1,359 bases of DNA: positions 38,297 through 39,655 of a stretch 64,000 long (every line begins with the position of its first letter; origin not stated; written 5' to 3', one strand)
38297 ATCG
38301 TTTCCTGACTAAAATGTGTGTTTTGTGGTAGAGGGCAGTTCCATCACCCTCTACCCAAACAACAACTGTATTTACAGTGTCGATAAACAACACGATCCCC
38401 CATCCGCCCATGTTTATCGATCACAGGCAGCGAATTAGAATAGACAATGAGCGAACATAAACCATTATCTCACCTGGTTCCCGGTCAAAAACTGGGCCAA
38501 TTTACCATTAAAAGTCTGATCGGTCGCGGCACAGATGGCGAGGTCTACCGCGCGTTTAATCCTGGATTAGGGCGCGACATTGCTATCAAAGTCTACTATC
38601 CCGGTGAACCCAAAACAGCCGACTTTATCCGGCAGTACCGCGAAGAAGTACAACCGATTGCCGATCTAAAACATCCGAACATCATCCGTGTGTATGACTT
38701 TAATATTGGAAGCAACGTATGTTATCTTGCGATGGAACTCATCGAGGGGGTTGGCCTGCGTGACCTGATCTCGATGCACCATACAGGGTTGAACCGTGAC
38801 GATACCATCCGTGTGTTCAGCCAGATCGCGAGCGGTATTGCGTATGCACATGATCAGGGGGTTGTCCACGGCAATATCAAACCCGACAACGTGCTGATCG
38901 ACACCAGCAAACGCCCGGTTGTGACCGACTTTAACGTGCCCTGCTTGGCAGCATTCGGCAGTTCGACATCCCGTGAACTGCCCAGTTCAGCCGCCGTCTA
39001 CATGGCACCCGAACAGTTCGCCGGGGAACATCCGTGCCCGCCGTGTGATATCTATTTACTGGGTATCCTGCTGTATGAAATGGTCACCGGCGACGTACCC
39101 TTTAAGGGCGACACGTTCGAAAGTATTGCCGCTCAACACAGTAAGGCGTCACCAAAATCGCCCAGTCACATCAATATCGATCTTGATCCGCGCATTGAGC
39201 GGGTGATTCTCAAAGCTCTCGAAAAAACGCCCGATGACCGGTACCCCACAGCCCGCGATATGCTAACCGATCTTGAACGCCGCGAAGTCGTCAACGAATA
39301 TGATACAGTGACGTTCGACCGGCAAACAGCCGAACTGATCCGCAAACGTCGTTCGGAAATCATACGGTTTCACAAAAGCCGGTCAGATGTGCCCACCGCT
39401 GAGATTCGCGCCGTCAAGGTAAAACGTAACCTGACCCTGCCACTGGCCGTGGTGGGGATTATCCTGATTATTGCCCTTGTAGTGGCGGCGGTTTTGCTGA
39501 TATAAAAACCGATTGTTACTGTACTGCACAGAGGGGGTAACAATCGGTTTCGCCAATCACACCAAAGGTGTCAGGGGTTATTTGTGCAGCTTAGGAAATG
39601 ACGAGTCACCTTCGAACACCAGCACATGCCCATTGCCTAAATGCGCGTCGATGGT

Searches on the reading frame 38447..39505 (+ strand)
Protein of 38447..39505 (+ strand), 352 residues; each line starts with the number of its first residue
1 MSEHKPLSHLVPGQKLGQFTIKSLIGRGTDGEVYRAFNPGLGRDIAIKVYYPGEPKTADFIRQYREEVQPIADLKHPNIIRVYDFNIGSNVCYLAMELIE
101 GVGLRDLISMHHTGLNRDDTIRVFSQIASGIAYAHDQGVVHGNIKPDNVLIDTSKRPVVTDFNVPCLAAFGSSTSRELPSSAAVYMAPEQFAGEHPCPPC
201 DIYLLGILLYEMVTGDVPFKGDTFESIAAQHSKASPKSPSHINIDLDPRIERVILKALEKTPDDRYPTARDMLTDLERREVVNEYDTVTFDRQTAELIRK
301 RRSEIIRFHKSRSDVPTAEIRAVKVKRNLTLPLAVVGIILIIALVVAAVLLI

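Call 14: search_protein_families(library=pfam, proteins=[window:38447-39505:+])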
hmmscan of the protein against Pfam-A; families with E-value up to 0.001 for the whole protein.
window:38447-39505:+ (352 aa): 3 families
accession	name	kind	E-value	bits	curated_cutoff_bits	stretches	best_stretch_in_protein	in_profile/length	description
PF00069.31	Pkinase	-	3.4e-42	145.1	31.7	1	20-273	2-258/263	Protein kinase domain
PF07714.23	PK_Tyr_Ser-Thr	-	6.4e-28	98.2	23.1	1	20-272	2-254/258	Protein tyrosine and serine/threonine kinase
PF03109.22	ABC1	-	6.9e-05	22.5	22.9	1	62-162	118-211/244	ABC1 atypical kinase-like domain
